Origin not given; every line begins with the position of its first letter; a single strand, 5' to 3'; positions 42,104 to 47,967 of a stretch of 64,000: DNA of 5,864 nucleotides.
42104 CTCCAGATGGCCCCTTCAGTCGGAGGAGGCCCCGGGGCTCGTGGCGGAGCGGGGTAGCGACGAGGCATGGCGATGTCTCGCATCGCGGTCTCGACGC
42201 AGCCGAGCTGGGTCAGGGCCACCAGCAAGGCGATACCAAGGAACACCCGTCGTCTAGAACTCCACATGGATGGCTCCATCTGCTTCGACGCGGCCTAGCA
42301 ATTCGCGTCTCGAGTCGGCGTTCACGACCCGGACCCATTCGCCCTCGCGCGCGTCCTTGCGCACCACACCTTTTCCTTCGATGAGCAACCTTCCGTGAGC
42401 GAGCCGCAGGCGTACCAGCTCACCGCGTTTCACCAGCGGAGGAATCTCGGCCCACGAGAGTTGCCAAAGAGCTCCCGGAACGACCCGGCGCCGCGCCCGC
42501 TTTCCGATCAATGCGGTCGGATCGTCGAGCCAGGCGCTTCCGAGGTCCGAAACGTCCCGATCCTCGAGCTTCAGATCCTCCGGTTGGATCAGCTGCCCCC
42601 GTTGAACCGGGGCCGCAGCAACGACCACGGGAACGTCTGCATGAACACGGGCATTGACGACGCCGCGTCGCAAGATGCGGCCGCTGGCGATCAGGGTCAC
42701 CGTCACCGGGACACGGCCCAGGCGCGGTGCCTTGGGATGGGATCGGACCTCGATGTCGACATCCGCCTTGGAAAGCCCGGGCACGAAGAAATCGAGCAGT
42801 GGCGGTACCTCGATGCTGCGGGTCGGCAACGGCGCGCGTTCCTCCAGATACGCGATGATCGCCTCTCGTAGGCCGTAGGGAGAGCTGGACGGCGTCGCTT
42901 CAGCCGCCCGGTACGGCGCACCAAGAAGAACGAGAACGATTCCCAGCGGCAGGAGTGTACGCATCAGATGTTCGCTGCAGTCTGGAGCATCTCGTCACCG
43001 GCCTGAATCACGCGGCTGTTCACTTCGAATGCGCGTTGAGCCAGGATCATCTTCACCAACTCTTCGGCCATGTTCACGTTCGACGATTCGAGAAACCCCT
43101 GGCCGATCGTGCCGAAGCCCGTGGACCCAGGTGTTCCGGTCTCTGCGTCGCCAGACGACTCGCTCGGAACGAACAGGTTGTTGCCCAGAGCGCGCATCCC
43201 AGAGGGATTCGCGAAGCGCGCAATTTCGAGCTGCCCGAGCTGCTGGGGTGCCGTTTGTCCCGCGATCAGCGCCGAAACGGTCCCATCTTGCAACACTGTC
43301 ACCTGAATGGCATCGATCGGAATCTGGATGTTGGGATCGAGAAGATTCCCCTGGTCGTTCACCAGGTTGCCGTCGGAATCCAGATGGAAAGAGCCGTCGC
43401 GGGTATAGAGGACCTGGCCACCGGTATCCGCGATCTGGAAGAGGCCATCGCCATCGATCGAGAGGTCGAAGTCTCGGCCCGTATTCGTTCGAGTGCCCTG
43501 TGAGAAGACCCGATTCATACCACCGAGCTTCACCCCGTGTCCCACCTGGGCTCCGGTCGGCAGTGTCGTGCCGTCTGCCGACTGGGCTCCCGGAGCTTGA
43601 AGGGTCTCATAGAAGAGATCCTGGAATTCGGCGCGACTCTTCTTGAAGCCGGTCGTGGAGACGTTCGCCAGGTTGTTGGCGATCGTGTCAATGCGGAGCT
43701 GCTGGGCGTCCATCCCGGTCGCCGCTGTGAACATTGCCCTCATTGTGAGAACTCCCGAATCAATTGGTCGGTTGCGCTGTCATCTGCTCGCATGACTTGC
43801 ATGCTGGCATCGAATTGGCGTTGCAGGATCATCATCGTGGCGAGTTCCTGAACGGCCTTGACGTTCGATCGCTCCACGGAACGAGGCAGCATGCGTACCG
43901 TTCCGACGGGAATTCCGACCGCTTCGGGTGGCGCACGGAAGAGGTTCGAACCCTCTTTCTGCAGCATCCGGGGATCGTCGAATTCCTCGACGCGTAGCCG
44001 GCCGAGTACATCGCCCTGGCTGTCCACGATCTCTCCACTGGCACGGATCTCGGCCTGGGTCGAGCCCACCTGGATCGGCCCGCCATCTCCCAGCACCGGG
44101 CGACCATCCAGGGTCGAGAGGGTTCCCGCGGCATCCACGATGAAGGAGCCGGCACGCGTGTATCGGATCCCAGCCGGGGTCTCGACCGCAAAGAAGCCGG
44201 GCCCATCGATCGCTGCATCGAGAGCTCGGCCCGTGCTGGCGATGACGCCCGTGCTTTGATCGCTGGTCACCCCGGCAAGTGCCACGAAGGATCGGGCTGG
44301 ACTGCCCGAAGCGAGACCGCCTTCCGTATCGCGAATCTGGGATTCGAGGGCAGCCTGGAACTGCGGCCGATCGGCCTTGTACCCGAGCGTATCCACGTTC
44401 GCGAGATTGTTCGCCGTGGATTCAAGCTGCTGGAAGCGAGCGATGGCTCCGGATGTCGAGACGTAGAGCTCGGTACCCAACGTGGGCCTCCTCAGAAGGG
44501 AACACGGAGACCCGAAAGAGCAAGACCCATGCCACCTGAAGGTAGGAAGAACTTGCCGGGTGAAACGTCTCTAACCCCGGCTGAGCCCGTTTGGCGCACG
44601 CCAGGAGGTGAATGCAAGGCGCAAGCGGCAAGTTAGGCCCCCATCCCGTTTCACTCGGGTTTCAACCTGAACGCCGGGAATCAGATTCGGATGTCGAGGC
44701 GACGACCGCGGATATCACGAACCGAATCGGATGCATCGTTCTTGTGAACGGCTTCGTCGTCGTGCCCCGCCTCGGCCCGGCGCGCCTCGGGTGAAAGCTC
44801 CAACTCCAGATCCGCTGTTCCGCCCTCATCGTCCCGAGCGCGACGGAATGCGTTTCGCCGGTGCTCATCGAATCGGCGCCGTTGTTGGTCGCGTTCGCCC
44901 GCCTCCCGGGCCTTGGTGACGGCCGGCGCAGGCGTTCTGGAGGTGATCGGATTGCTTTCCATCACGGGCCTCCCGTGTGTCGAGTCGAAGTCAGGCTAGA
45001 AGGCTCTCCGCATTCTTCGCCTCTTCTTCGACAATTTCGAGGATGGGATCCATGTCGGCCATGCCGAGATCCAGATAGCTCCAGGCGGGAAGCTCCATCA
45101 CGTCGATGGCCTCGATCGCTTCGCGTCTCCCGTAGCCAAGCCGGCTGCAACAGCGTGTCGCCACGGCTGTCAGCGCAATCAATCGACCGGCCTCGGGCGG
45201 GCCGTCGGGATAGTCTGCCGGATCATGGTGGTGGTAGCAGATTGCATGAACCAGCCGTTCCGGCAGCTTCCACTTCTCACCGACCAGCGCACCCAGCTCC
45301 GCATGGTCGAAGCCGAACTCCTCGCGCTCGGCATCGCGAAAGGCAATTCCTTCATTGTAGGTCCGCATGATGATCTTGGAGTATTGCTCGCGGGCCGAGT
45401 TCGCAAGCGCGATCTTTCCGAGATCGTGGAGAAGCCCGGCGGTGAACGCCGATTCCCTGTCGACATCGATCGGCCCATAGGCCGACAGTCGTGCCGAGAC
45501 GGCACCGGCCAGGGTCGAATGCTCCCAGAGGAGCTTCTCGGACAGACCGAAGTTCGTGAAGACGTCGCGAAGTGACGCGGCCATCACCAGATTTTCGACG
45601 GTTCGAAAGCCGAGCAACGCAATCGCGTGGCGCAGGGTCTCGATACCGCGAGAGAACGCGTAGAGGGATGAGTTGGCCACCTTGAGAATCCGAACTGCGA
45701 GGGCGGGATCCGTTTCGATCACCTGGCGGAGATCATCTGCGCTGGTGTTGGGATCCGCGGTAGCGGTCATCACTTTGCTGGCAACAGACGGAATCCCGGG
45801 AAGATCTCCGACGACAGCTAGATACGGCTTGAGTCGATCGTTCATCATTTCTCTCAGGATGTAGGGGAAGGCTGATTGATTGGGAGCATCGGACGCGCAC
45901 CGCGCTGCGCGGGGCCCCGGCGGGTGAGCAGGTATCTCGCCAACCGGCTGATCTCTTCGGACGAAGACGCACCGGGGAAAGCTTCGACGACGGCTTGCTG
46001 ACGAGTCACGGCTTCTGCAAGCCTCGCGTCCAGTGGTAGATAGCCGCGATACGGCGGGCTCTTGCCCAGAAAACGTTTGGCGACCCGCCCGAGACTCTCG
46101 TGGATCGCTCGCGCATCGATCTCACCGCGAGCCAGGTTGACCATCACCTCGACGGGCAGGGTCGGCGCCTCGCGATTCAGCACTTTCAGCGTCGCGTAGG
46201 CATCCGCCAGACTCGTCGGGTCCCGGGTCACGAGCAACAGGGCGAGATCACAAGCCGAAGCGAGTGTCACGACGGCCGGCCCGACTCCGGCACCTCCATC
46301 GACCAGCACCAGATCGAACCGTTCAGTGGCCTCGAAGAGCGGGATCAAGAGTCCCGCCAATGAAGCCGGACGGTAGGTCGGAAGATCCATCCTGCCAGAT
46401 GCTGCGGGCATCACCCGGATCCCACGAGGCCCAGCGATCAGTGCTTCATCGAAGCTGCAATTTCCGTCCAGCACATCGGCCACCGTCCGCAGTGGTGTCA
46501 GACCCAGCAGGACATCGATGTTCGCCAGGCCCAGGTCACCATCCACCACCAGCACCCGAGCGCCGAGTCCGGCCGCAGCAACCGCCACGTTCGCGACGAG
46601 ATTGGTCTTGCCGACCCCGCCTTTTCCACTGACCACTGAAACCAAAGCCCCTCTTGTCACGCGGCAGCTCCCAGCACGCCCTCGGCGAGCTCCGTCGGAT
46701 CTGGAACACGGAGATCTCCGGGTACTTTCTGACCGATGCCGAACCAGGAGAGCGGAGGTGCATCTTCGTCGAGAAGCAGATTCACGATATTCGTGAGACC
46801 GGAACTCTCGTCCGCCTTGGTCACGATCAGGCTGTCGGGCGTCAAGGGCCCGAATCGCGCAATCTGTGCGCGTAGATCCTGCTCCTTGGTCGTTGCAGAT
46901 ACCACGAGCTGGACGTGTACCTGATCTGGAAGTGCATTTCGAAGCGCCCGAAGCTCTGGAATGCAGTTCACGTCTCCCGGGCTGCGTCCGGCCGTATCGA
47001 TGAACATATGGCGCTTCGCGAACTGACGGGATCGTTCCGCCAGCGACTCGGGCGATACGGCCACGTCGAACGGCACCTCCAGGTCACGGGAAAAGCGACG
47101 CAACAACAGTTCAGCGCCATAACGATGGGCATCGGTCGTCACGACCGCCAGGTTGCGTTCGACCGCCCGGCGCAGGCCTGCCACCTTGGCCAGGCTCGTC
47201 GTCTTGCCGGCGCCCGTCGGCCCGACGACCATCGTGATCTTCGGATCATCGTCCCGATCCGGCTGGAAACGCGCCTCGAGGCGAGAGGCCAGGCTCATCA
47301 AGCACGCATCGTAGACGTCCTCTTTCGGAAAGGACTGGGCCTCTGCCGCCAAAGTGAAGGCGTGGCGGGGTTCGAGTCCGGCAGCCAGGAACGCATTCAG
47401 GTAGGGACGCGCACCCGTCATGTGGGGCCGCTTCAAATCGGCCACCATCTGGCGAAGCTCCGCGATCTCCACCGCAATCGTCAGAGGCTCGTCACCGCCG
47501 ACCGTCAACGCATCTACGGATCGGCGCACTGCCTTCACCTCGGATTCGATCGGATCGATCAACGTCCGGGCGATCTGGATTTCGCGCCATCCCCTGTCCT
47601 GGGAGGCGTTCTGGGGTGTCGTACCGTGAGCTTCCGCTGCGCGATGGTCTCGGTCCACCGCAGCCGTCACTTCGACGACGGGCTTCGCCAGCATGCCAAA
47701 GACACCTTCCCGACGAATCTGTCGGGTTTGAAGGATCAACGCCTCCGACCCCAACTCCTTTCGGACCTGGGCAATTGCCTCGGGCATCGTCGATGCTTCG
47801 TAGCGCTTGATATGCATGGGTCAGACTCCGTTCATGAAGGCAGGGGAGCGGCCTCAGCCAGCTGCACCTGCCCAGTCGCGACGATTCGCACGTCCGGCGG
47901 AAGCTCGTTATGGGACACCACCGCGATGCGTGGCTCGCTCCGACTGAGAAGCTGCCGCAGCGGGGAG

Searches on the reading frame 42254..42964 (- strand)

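Call 48: search_protein_families(library=pfam, proteins=[window:42254-42964:-], max_evalue=0.001)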
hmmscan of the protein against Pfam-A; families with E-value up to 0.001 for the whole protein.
window:42254-42964:- (236 aa): 2 families
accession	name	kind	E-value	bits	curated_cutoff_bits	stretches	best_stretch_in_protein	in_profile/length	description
PF13144.11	ChapFlgA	-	1.7e-23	83.4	23.8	1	112-234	2-122/122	Chaperone for flagella basal body P-ring formation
PF08666.17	SAF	-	1.4e-11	45.2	21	1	112-165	2-55/63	SAF domain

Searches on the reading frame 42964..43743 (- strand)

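Call 48: search_protein_families(library=pfam, proteins=[window:42964-43743:-], max_evalue=0.001)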
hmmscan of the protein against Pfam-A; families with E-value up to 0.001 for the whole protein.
window:42964-43743:- (259 aa): 3 families
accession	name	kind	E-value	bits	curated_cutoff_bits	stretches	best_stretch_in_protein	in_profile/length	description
PF22692.1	LlgE_F_G_D1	-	2.3e-22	79.4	27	1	96-158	2-64/64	Flagellar hook protein FlgE/F/G D1 domain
PF06429.18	Flg_bbr_C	-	2.6e-21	75.3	23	1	215-259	2-46/46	Flagellar basal body rod FlgEFG protein C-terminal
PF00460.25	Flg_bb_rod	-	7.5e-11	42.2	20.7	1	6-34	3-31/31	Flagella basal body rod protein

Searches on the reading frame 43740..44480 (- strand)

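Call 49: search_protein_families(library=pfam, proteins=[window:43740-44480:-], max_evalue=0.001)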
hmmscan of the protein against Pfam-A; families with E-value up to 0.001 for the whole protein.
window:43740-44480:- (246 aa): 3 families
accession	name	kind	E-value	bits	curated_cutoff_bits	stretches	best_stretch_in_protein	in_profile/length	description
PF22692.1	LlgE_F_G_D1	-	1e-12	48.4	27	1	90-151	1-62/64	Flagellar hook protein FlgE/F/G D1 domain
PF06429.18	Flg_bbr_C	-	6.7e-11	42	23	1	201-242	4-45/46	Flagellar basal body rod FlgEFG protein C-terminal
PF00460.25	Flg_bb_rod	-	6.4e-08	32.8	20.7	1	5-35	1-31/31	Flagella basal body rod protein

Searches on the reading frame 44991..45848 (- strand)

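Call 49: search_protein_families(library=pfam, proteins=[window:44991-45848:-], max_evalue=0.001)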
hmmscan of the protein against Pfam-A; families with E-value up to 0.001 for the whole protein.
window:44991-45848:- (285 aa): 2 families
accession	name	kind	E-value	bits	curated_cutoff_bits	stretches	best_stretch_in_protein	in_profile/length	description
PF08668.18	HDOD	-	9.8e-56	188.8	22.9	1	16-208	1-195/196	HDOD domain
PF01966.28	HD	-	1.8e-08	35.1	22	1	108-219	2-93/116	HD domain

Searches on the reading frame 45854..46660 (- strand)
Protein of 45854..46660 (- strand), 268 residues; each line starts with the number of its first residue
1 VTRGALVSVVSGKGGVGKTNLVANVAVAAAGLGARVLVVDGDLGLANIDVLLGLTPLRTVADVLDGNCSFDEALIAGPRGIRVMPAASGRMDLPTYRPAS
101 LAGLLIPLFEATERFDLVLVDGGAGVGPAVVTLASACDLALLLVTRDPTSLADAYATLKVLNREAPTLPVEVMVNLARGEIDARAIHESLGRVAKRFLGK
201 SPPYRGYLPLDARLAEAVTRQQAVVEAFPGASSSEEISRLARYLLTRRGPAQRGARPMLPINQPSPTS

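Call 49: search_protein_families(library=pfam, proteins=[window:45854-46660:-], max_evalue=0.001)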
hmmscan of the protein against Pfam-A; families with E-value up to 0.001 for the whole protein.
window:45854-46660:- (268 aa): 6 families
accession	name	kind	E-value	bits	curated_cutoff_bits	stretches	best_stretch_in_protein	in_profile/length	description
PF01656.29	CbiA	-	3.3e-12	46.9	25.4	1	8-222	2-123/125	CobQ/CobB/MinD/ParA nucleotide binding domain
PF10609.15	ParA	-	4.4e-10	39.8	27.1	1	6-242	5-243/246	NUBPL iron-transfer P-loop NTPase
PF02374.21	ArsA_ATPase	-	1.4e-08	34.8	24.3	1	9-42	5-38/305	Anion-transporting ATPase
PF13614.12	AAA_31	-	2e-07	31.6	27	1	6-75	3-74/177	AAA domain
PF06564.18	CBP_BcsQ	-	4e-06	27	21.3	0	13-40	10-37/234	Cellulose biosynthesis protein BcsQ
PF00142.24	Fer4_NifH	-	0.00026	21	25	0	10-67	5-62/271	4Fe-4S iron sulfur cluster binding proteins, NifH/frxC family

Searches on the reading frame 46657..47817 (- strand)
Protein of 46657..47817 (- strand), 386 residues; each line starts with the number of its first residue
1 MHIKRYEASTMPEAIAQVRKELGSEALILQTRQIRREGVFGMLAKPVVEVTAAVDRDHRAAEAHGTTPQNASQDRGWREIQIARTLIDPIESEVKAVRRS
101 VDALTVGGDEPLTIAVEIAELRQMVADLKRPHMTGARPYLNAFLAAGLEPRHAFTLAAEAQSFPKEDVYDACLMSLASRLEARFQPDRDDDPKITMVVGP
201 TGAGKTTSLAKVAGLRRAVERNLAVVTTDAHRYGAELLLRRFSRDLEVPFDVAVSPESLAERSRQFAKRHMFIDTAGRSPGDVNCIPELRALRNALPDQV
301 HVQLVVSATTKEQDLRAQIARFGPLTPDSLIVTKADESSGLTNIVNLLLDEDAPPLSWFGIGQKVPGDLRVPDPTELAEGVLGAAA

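Call 49: search_protein_families(library=pfam, proteins=[window:46657-47817:-], max_evalue=0.001)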
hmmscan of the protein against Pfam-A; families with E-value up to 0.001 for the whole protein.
window:46657-47817:- (386 aa): 4 families
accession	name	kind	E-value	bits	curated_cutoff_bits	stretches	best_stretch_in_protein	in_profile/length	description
PF00448.28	SRP54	-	7.2e-27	94.7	22.7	1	192-382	1-195/196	SRP54-type protein, GTPase domain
PF13401.12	AAA_22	-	4.6e-06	27.4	27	1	191-311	4-125/130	AAA domain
PF25199.1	nSTAND_NTPase5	-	1.1e-05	25.7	34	1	174-214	22-63/145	Novel STAND NTPase 5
PF13191.12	AAA_16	-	1.2e-05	26.4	32.6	1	178-247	10-83/167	AAA ATPase domain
